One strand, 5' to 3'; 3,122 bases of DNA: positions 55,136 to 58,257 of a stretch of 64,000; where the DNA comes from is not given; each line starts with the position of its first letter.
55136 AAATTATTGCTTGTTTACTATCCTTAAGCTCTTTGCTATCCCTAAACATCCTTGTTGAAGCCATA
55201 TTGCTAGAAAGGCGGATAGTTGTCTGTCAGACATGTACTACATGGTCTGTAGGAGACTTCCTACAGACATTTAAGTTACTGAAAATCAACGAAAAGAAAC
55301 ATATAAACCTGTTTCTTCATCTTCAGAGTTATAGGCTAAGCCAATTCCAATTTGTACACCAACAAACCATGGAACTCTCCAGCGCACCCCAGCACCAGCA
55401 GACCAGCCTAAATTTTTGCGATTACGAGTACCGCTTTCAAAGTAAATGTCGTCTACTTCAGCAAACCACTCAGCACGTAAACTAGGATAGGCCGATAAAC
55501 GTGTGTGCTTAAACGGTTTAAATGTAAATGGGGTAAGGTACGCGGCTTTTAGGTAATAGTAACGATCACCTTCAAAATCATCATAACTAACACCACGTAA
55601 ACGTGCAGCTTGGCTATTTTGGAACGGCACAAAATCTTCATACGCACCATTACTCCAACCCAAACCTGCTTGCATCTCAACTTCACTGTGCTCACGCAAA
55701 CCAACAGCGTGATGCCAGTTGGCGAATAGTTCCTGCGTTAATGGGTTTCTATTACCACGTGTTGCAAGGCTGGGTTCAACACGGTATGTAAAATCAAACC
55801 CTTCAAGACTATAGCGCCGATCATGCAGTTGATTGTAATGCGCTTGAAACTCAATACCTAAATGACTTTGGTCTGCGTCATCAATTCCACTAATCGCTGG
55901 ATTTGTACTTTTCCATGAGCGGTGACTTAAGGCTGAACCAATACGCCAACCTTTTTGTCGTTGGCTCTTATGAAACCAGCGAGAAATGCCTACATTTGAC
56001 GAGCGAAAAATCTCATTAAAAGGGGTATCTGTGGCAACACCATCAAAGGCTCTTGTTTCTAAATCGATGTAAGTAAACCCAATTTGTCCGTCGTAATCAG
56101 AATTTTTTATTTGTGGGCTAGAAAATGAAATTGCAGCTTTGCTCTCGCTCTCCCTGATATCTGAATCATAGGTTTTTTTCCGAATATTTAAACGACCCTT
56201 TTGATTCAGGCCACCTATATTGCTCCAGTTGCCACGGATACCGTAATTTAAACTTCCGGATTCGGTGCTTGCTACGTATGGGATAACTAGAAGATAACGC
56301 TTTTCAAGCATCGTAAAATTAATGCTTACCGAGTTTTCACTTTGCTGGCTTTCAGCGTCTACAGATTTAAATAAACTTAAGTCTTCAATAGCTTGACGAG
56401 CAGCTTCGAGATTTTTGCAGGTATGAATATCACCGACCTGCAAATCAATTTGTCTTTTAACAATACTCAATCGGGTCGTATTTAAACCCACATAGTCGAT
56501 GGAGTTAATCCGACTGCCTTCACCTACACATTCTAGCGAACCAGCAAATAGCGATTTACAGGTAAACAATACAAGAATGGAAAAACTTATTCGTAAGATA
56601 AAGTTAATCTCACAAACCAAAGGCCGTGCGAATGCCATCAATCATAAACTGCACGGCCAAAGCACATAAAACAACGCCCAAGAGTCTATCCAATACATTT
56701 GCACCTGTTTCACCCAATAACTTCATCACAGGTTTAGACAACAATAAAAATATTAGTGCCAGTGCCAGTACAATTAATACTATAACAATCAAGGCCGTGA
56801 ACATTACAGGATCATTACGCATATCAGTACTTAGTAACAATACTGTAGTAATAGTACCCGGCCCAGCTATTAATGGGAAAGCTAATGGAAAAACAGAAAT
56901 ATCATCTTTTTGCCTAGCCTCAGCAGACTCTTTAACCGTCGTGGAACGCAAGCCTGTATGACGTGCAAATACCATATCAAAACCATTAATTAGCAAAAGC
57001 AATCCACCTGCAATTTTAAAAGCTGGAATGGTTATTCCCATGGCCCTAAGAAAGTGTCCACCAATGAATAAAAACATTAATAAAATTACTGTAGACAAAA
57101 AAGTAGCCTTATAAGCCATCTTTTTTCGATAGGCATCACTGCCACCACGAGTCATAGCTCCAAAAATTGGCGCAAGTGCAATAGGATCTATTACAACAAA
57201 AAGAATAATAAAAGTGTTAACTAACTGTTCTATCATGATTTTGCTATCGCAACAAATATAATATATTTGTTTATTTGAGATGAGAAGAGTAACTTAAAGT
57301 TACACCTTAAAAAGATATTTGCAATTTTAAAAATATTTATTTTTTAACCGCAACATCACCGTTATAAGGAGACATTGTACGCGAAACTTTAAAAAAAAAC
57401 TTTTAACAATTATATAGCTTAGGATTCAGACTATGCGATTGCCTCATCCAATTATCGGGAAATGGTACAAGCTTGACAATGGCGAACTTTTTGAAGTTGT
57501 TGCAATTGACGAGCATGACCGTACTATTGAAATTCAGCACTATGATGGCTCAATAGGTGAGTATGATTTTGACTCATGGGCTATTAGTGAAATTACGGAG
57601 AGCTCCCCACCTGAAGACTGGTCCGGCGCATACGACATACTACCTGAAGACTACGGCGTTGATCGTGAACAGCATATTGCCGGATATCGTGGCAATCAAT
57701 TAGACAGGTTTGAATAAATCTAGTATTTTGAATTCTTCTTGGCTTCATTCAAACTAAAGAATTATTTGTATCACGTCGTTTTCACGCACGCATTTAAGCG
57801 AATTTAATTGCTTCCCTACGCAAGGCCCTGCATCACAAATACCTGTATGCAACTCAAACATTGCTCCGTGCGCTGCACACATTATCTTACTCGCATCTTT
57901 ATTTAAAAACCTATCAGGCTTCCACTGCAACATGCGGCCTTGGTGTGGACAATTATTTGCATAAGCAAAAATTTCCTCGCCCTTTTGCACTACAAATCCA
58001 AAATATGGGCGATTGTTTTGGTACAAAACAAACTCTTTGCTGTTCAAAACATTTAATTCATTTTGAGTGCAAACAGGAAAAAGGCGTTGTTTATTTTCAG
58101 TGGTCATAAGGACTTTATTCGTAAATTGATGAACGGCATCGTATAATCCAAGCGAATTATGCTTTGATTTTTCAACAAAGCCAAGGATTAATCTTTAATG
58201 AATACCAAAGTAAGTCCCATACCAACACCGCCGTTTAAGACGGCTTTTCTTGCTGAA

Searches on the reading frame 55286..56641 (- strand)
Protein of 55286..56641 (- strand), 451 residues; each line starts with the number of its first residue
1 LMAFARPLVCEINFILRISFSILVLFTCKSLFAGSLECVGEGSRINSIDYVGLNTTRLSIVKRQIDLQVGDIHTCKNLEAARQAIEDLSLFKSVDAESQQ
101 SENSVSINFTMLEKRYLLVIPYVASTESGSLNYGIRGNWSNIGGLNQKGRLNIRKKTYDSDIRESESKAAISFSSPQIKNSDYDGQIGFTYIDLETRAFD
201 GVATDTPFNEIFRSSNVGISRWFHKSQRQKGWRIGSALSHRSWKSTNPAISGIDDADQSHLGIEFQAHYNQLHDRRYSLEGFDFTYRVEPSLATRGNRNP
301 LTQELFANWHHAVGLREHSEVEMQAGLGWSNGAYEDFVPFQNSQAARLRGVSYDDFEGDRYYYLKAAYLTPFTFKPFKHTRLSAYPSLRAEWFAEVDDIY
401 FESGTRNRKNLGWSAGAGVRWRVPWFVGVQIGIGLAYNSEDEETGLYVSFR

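Call 7: search_protein_families(library=pfam, proteins=[window:55286-56641:-])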
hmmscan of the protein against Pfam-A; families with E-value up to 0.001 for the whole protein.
window:55286-56641:- (451 aa): 2 families
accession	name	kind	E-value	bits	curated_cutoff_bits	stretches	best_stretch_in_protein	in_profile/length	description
PF01103.29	Omp85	-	2.6e-05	24.4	24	1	141-438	1-307/325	Omp85 superfamily domain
PF07244.20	POTRA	-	4.1e-05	24.6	21.3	1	44-110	2-75/79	Surface antigen variable number repeat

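Call 9: find_encoding_contigs(protein=window:55286-56641:-, flank=3000, max_places=6)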
Protein window:55286-56641:- (451 aa): no gene with exactly this product is on record in the collection.

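Call 15: find_homologous_proteins(query=window:55286-56638:-, max_evalue=1e-10)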
Query window:55286-56638:- (450 aa): 13 proteins with E <= 1e-10 among 6791 candidates.
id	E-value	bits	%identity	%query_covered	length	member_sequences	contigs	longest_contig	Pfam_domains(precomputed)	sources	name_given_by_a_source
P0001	0.0e+0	1025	99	100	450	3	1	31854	PF01103.30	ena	-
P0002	1.5e-265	899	84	100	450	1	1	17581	PF07244.21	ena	-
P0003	1.2e-235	801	78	98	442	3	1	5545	-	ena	-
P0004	2.7e-232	790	75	98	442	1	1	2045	-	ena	-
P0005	4.3e-230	783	74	98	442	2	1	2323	PF07244.21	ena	-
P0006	6.4e-230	782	76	95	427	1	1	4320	-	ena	-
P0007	3.2e-229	780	75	97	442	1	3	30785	PF07244.21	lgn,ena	-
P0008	5.2e-228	776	74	97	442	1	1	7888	PF07244.21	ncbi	-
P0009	5.6e-227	772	76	94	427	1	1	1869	PF07244.21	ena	-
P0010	3.3e-211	720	68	100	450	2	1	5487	PF07244.21,PF01103.30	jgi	-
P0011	8.2e-172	591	61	92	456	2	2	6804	PF01103.30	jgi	jgi:outer membrane protein assembly factor BamA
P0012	5.0e-169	581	58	95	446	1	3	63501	PF07244.21,PF01103.30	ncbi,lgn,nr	ncbi:MAG: hypothetical protein HKN88_10505 [Gammaproteobacteria bacterium]|nr:hypothetical protein [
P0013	1.9e-155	537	63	77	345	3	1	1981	-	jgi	jgi:hypothetical protein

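Call 17: find_related_loci(query=A1, collection=genome_contigs, flank=4000)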
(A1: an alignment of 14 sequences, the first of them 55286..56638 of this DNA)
Query A1 (450 aa) in genome_contigs; peptide patterns used: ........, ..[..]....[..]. (x = any residue, [..] = any of these).
19 stretches matched a pattern; 1 encode a relative of the query (tblastn E <= 1e-3); 1 distinct loci.
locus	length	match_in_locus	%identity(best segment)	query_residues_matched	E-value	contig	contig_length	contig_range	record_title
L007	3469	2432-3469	76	1-346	0e+0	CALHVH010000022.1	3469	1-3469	MAG: uncultured Gammaproteobacteria bacterium isolate R3_Bin_Bin_90_sub_1 genome assembly, contig: c_000002016093, whole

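Call 18: find_related_loci(query=A1, collection=metagenome_contigs, flank=4000)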
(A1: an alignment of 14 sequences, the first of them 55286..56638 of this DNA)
Query A1 (450 aa) in metagenome_contigs; peptide patterns used: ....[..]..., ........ (x = any residue, [..] = any of these).
62 stretches matched a pattern; 2 encode a relative of the query (tblastn E <= 1e-3); 2 distinct loci.
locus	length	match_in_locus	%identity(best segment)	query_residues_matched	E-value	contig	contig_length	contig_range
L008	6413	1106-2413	74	15-450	0e+0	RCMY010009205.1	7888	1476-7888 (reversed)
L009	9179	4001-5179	27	19-435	7e-27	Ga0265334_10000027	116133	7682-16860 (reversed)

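Call 19: find_encoding_contigs(protein=P0002, flank=3000, max_places=3)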
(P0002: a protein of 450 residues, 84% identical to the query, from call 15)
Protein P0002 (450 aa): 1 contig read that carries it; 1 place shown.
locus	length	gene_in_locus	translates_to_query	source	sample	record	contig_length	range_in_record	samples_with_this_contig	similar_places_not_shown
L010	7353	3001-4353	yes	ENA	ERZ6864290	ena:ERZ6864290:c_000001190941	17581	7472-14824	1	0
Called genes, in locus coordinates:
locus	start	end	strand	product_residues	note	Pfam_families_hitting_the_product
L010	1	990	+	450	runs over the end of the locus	PF12832:MFS_1_like (faint), PF07690:MFS_1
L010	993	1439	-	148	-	PF13474:SnoaL_3, PF14534:DUF4440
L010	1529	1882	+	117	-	PF00355:Rieske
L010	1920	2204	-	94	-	PF20549:DUF6763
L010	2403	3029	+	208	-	PF01914:MarC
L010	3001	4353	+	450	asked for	PF07244:POTRA (faint)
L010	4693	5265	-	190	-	PF13847:Methyltransf_31, PF13649:Methyltransf_25 (weak), PF06962:rRNA_methylase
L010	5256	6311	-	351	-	PF00890:FAD_binding_2 (faint), PF01266:DAO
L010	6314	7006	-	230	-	PF02390:Methyltransf_4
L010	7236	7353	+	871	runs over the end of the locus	PF05170:AsmA, PF05359:DUF748, PF13116:YhdP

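Call 20: find_encoding_contigs(protein=P0007, flank=3000, max_places=3)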
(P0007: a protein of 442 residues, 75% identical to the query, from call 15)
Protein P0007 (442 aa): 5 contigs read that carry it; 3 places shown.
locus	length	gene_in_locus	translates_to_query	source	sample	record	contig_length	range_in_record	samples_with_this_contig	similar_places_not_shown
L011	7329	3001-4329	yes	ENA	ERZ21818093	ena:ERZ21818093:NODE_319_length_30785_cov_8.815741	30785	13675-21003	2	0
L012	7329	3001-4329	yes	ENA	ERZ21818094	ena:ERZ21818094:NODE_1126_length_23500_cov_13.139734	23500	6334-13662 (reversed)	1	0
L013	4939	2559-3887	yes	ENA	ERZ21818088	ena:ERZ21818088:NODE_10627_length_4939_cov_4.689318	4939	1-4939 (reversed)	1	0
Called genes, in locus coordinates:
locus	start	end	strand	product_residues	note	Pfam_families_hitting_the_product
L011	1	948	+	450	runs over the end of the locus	PF07690:MFS_1, PF12832:MFS_1_like (weak)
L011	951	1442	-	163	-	PF13474:SnoaL_3, PF14534:DUF4440 (weak)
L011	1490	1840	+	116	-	PF00355:Rieske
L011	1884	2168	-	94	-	PF20549:DUF6763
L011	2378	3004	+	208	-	PF01914:MarC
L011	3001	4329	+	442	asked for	PF07244:POTRA (weak)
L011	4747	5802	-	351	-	PF00890:FAD_binding_2 (weak), PF01266:DAO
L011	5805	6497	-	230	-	PF02390:Methyltransf_4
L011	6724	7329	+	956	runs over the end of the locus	PF05170:AsmA, PF05359:DUF748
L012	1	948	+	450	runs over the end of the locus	PF07690:MFS_1, PF12832:MFS_1_like (weak)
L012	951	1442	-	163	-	PF13474:SnoaL_3, PF14534:DUF4440 (weak)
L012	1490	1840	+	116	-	PF00355:Rieske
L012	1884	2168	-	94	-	PF20549:DUF6763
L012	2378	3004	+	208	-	PF01914:MarC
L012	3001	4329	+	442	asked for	PF07244:POTRA (weak)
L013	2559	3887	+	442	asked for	PF07244:POTRA (weak)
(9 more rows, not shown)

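Call 21: find_encoding_contigs(protein=P0012, flank=3000, max_places=3)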
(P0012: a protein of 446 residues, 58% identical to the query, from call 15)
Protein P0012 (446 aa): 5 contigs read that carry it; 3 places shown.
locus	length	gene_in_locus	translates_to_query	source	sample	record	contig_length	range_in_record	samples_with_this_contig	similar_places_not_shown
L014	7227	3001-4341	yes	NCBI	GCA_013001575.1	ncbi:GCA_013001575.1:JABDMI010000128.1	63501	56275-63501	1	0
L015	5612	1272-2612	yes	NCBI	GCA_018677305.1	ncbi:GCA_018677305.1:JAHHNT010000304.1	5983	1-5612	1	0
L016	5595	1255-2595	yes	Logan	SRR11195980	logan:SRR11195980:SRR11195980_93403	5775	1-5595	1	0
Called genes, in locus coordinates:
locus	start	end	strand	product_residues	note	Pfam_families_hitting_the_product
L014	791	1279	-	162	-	PF14534:DUF4440, PF12680:SnoaL_2 (weak), PF13474:SnoaL_3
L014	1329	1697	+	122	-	PF00355:Rieske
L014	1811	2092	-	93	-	PF20549:DUF6763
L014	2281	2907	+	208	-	PF01914:MarC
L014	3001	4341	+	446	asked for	PF07244:POTRA (weak), PF01103:Omp85 (faint)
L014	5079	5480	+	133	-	-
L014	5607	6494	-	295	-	PF00582:Usp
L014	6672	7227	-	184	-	PF01795:Methyltransf_5 (weak), PF13847:Methyltransf_31, PF13649:Methyltransf_25 (weak), PF06962:rRNA_methylase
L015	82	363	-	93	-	PF20549:DUF6763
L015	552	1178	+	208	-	PF01914:MarC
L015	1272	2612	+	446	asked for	PF07244:POTRA (weak), PF01103:Omp85 (faint)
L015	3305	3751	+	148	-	-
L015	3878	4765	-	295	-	PF00582:Usp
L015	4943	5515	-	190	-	PF01795:Methyltransf_5 (weak), PF13649:Methyltransf_25 (weak), PF13847:Methyltransf_31, PF06962:rRNA_methylase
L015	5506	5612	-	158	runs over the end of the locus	PF01266:DAO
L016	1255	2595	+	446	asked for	PF07244:POTRA (weak), PF01103:Omp85 (faint)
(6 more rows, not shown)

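Call 22: find_encoding_contigs(protein=P0010, flank=3000, max_places=3)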
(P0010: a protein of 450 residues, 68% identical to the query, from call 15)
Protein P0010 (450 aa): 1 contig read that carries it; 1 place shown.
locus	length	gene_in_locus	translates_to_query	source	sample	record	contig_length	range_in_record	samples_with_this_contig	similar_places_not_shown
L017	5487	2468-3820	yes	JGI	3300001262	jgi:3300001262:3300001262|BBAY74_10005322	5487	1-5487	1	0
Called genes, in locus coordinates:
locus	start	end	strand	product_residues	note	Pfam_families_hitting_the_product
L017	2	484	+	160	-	?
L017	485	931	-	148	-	PF13474:SnoaL_3, PF14534:DUF4440, PF12680:SnoaL_2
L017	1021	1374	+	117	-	PF00355:Rieske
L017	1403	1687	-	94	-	PF20549:DUF6763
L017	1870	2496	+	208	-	PF01914:MarC, PF03741:TerC (faint)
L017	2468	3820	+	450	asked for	PF07244:POTRA (weak), PF01103:Omp85 (weak)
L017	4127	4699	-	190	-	PF13649:Methyltransf_25 (weak), PF06962:rRNA_methylase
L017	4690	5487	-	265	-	?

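Call 25: find_encoding_contigs(protein=P0011, flank=3000, max_places=3)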
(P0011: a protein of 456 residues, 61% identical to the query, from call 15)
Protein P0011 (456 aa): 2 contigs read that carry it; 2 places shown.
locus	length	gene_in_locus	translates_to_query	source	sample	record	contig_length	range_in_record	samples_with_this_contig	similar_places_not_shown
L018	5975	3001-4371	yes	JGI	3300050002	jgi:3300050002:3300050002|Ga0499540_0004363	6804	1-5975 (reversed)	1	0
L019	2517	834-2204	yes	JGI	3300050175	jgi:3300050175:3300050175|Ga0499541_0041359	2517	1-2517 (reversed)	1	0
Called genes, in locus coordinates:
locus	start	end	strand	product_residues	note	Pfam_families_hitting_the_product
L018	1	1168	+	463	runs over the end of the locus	PF07690:MFS_1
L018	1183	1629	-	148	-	PF13474:SnoaL_3, PF14534:DUF4440, PF12680:SnoaL_2 (weak)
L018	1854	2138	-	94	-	PF20549:DUF6763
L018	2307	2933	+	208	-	PF01914:MarC, PF11139:SfLAP (faint)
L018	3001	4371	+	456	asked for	PF01103:Omp85 (weak)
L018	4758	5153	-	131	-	PF00903:Glyoxalase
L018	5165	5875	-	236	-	PF02390:Methyltransf_4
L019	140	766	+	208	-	PF01914:MarC, PF11139:SfLAP (faint)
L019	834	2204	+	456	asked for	PF01103:Omp85 (weak)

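Call 26: find_encoding_contigs(protein=P0003, flank=3000, max_places=3)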
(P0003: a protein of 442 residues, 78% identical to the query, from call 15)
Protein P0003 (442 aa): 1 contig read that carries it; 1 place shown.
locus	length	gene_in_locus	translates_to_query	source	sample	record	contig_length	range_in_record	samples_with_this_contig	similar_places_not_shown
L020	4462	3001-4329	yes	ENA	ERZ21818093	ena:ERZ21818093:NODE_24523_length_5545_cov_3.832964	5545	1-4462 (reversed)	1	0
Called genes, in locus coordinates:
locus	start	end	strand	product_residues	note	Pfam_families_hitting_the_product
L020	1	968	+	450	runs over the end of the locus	PF07690:MFS_1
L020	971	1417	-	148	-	PF13474:SnoaL_3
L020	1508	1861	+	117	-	PF00355:Rieske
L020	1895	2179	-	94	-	PF20549:DUF6763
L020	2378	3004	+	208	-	PF01914:MarC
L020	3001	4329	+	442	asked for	-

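Call 27: find_encoding_contigs(protein=P0006, flank=3000, max_places=3)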
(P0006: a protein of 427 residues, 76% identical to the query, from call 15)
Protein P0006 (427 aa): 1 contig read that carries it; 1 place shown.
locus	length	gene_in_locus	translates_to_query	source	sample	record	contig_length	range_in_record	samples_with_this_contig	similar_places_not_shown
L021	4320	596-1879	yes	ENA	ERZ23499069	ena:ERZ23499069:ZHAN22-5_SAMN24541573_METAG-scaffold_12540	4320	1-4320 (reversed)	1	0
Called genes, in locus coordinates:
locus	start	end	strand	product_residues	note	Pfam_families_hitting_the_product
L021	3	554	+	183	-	?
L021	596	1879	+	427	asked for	-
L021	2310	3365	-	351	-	PF01266:DAO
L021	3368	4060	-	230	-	PF02390:Methyltransf_4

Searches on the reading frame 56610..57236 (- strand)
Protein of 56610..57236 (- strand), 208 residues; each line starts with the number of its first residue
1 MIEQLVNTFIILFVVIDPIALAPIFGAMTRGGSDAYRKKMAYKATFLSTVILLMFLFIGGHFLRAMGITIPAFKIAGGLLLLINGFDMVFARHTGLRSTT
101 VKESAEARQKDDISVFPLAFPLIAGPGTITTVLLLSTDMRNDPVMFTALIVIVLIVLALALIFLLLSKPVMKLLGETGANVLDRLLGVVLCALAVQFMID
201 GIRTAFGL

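Call 7: search_protein_families(library=pfam, proteins=[window:56610-57236:-])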
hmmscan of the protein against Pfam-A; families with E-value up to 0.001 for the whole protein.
window:56610-57236:- (208 aa): 2 families
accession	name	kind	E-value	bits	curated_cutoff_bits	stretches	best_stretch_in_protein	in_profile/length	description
PF01914.23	MarC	-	5.5e-57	192.9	23.9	1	4-206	3-203/203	MarC family integral membrane protein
PF11139.14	SfLAP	-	0.00058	19.8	35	0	116-195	2-84/213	Sap, sulfolipid-1-addressing protein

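Call 11: find_encoding_contigs(protein=window:56610-57236:-, flank=4000, max_places=6)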
Protein window:56610-57236:- (208 aa): 6 contigs read that carry it; 5 places shown.
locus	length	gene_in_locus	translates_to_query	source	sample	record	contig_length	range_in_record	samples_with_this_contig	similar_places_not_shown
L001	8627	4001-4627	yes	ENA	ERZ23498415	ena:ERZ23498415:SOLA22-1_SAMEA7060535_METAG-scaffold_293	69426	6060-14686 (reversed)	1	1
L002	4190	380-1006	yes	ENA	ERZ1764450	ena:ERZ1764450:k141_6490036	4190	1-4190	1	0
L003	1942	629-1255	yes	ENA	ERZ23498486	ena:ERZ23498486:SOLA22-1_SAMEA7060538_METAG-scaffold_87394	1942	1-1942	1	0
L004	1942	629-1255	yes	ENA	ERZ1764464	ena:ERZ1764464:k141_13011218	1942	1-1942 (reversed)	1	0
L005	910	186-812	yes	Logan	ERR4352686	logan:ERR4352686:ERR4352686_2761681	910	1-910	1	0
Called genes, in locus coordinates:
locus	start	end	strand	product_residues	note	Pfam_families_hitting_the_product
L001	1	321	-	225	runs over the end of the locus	PF00156:Pribosyltran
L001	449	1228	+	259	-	PF03372:Exo_endo_phos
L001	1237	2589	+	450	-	PF07690:MFS_1, PF13000:Acatn (faint), PF12832:MFS_1_like (weak), PF07690:MFS_1 (weak)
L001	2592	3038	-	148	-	PF13474:SnoaL_3, PF14534:DUF4440 (weak), PF12680:SnoaL_2 (weak)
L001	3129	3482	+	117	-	PF00355:Rieske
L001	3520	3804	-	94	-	PF20549:DUF6763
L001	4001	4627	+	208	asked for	PF01914:MarC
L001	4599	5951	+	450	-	PF01103:Omp85 (faint)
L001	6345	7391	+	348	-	PF08238:Sel1 (faint)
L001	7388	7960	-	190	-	PF01795:Methyltransf_5 (weak), PF03848:TehB (weak), PF13847:Methyltransf_31, PF13649:Methyltransf_25 (weak), PF06962:rRNA_methylase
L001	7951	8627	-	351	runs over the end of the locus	PF01266:DAO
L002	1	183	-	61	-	?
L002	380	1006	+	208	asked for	PF01914:MarC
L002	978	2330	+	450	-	PF01103:Omp85 (faint)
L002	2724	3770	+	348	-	PF08238:Sel1 (faint)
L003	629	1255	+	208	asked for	PF01914:MarC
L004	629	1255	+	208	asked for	PF01914:MarC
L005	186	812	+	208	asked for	PF01914:MarC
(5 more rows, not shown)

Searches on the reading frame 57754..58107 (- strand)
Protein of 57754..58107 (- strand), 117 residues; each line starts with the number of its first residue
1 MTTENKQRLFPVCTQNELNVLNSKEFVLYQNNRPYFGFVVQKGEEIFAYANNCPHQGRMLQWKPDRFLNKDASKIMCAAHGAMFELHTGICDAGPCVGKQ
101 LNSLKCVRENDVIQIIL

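Call 7: search_protein_families(library=pfam, proteins=[window:57754-58107:-])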
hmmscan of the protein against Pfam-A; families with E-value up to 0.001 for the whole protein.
window:57754-58107:- (117 aa): 1 family
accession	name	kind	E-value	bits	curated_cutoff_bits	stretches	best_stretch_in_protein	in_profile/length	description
PF00355.32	Rieske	-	1.8e-09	37.8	20.3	1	10-99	3-83/88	Rieske [2Fe-2S] domain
